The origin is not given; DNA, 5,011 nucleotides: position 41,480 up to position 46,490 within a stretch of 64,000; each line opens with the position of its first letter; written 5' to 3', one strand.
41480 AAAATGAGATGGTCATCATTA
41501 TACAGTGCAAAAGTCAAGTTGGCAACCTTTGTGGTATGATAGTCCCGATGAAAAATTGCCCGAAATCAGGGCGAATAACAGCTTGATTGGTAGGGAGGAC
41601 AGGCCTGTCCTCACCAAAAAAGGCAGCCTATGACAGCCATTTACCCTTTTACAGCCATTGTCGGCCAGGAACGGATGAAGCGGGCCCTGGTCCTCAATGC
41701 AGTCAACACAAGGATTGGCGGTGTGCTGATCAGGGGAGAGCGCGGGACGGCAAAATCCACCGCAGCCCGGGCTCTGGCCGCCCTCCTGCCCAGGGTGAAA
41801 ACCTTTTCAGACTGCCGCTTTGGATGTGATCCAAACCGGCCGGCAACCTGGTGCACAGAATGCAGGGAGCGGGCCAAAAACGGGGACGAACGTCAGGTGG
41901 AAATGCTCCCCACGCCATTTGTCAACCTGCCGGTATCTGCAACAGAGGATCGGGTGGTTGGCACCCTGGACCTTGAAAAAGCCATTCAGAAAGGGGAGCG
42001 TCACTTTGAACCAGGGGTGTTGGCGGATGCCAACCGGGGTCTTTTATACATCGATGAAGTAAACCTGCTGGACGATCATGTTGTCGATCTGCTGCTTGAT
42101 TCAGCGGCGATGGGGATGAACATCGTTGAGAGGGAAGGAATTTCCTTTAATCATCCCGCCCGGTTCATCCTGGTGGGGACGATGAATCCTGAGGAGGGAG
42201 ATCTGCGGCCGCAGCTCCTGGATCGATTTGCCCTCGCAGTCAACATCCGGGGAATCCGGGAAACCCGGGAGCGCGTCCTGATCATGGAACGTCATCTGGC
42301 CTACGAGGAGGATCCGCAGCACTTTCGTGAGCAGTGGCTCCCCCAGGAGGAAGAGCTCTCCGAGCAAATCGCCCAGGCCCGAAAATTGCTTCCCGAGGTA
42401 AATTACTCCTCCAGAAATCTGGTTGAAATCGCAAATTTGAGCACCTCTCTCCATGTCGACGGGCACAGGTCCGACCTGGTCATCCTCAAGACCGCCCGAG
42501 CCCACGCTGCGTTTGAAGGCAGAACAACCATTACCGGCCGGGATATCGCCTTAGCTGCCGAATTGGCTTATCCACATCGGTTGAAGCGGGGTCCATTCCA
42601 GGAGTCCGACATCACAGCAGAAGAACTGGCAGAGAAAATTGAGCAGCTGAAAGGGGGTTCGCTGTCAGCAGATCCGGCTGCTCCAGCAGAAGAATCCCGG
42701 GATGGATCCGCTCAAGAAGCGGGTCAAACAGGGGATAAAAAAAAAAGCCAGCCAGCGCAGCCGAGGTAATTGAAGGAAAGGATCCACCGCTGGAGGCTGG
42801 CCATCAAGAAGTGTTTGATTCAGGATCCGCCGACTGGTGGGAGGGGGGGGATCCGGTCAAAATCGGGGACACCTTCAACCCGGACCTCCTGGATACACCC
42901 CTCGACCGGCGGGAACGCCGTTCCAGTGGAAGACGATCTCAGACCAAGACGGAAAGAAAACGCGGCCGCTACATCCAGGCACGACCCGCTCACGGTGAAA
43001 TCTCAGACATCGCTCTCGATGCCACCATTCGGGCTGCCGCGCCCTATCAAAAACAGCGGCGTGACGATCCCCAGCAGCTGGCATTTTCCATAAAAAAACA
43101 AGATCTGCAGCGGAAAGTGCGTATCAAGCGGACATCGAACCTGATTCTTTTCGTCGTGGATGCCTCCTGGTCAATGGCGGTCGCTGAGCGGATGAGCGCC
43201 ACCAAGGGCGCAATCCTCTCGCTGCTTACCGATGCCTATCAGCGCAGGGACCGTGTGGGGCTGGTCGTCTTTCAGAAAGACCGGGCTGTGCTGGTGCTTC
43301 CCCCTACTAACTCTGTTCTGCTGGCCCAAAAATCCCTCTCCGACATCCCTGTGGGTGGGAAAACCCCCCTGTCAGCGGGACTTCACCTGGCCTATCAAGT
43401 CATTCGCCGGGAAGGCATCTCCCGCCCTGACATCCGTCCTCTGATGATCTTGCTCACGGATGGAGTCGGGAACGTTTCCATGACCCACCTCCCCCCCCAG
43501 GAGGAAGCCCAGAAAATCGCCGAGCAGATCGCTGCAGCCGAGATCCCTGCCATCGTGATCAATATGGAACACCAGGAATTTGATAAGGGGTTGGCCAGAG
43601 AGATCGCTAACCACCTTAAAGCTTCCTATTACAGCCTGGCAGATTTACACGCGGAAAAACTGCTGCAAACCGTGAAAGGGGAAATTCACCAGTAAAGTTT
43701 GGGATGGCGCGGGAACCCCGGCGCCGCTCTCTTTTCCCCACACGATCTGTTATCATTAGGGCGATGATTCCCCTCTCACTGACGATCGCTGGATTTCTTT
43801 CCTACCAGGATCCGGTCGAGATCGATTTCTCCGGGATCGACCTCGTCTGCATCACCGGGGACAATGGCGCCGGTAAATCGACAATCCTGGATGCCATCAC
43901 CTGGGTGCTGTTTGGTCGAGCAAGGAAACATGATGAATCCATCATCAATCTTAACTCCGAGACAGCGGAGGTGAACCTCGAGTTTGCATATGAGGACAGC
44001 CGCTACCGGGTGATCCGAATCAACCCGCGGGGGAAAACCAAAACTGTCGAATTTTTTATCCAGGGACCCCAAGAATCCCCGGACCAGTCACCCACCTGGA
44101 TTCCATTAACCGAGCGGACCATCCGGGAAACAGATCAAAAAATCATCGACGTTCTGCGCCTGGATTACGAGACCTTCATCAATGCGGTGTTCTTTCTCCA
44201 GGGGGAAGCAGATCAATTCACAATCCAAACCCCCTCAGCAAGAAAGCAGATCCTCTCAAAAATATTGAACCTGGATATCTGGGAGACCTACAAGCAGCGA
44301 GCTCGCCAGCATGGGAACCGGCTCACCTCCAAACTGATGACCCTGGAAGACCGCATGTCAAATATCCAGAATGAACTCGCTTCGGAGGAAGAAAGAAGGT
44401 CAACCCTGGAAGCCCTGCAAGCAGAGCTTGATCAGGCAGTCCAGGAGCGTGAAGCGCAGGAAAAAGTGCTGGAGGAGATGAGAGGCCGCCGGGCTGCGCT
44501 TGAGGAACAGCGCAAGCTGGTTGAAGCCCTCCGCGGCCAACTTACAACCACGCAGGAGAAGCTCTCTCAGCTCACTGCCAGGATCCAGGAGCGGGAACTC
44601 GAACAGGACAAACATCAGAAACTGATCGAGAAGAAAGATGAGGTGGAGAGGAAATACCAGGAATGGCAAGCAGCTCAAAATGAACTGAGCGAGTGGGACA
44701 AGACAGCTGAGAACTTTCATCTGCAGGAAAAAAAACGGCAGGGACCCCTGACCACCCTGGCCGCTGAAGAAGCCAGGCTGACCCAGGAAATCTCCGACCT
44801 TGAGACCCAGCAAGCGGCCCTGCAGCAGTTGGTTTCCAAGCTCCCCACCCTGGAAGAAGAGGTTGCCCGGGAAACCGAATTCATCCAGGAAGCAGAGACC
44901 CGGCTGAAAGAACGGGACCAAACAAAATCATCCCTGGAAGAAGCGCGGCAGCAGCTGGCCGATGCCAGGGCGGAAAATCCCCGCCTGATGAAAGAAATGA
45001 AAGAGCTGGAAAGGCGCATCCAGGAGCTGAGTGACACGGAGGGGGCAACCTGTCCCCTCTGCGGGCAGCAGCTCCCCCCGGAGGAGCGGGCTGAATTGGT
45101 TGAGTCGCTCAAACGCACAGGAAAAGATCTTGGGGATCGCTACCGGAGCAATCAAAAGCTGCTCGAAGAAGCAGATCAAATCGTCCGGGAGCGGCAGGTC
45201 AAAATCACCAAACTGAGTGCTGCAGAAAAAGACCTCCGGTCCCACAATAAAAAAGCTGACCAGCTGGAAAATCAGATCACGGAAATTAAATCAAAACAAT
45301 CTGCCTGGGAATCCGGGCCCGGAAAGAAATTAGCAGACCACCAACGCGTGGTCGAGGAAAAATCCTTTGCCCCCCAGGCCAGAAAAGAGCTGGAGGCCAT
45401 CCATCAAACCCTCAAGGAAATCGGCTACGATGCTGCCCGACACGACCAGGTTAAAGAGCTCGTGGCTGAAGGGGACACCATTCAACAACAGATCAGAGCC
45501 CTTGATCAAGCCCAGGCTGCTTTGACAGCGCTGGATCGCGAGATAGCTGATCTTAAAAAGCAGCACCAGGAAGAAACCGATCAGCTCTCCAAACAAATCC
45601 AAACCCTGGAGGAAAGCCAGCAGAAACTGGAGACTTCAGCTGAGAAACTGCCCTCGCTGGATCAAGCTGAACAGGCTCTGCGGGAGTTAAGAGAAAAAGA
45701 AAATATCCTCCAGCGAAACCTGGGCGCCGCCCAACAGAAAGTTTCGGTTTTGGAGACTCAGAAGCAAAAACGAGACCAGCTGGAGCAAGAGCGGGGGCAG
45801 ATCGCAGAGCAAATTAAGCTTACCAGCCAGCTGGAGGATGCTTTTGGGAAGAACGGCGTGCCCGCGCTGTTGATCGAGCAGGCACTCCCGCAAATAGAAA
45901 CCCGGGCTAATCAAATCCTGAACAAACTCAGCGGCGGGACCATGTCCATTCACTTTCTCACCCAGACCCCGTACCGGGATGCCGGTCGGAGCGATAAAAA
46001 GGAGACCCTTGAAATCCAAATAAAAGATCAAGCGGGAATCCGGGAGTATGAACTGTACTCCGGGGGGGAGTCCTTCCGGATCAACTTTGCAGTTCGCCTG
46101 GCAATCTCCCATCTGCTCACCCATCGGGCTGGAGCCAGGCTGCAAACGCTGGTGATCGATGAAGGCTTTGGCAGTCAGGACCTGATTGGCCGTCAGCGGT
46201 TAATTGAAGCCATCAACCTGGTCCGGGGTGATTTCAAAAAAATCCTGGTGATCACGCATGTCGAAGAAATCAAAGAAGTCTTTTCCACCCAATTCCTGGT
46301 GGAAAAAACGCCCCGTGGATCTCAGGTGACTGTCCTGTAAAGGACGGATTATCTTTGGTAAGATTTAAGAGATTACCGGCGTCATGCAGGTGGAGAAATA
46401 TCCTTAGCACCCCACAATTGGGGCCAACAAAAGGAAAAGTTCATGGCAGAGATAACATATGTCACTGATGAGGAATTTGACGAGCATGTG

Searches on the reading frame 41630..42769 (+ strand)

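Call 7: search_protein_families(library=pfam, proteins=[window:41630-42769:+], max_evalue=0.0001)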
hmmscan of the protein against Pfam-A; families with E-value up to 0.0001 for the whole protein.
window:41630-42769:+ (379 aa): 4 families
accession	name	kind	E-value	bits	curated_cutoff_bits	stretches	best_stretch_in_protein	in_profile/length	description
PF17863.7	AAA_lid_2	-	6.1e-17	61.6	22.7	1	267-336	4-73/74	AAA lid domain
PF01078.27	Mg_chelatase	-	2.9e-13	50.1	20.3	1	118-187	89-158/207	Magnesium chelatase, subunit ChlI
PF07728.20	AAA_5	-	9.4e-09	35.8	22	0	98-200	31-139/139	AAA domain (dynein-related subfamily)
PF00493.29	MCM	-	9.7e-05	22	23.3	0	116-192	102-178/224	MCM P-loop domain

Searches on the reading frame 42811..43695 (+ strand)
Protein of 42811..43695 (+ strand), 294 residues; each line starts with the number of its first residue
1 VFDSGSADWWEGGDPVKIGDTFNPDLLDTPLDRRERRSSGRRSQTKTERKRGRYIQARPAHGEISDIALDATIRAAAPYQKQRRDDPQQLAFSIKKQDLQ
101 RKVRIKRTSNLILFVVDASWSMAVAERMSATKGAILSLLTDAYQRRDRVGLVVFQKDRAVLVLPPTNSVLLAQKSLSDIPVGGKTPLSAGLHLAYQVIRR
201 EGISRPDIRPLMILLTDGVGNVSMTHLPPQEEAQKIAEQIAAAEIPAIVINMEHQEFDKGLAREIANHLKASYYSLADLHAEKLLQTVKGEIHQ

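Call 7: search_protein_families(library=pfam, proteins=[window:42811-43695:+], max_evalue=0.0001)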
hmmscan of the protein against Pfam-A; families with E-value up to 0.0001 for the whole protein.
window:42811-43695:+ (294 aa): 2 families
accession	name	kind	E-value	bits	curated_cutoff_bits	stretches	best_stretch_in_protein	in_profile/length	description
PF13519.12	VWA_2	-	3.5e-12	47.3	27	1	112-218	1-106/107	von Willebrand factor type A domain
PF00092.34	VWA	-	3.4e-11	44.1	23.8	1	112-278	2-164/174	von Willebrand factor type A domain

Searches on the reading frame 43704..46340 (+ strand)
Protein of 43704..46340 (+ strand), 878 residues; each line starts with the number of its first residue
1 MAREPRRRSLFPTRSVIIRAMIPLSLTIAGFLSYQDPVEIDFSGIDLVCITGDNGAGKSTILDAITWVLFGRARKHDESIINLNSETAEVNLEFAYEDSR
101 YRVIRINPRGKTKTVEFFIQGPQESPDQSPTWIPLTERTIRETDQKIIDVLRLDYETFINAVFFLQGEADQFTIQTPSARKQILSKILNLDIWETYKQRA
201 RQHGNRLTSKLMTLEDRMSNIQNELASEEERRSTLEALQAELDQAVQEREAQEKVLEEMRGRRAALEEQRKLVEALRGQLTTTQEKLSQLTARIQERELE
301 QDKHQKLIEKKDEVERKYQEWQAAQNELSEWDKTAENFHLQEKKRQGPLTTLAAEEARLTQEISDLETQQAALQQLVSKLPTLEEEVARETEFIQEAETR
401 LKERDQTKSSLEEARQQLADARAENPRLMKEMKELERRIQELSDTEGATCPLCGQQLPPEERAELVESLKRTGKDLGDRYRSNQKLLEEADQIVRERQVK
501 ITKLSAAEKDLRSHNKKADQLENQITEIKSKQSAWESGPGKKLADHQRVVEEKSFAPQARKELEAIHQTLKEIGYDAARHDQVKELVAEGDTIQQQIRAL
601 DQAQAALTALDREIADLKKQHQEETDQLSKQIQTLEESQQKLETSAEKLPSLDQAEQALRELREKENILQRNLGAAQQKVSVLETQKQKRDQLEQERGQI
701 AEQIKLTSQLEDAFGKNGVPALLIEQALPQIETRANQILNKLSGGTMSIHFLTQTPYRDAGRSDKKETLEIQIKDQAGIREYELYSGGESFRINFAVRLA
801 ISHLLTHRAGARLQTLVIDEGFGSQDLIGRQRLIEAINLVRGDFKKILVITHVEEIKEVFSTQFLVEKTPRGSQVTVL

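Call 7: search_protein_families(library=pfam, proteins=[window:43704-46340:+], max_evalue=0.0001)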
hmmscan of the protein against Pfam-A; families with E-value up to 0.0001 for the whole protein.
window:43704-46340:+ (878 aa): 8 families
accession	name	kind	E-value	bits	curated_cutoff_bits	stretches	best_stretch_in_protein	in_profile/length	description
PF13476.12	AAA_23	-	4.2e-13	50.8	27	1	25-291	1-197/201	AAA domain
PF13555.12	AAA_29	-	1.3e-08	34.9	27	1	34-73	12-50/61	P-loop containing region of AAA domain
PF02463.25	SMC_N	-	1.9e-08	34.5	40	1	26-100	5-89/220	RecF/RecN/SMC N terminal domain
PF04423.19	Rad50_zn_hook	-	2.9e-08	33.8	24.3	1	431-471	4-43/52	Rad50 zinc hook motif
PF13175.12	AAA_15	-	1.4e-07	31.9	32.1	1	25-340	5-280/374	AAA ATPase domain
PF13304.12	AAA_21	-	1.4e-06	29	27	1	47-222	1-166/304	AAA domain, putative AbiEii toxin, Type IV TA system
PF13558.12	SbcC_Walker_B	-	1.4e-05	25.7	27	1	779-837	27-88/90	SbcC/RAD50-like, Walker B motif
PF13514.12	AAA_27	-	0.0001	22.4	22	1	39-79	18-60/206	AAA domain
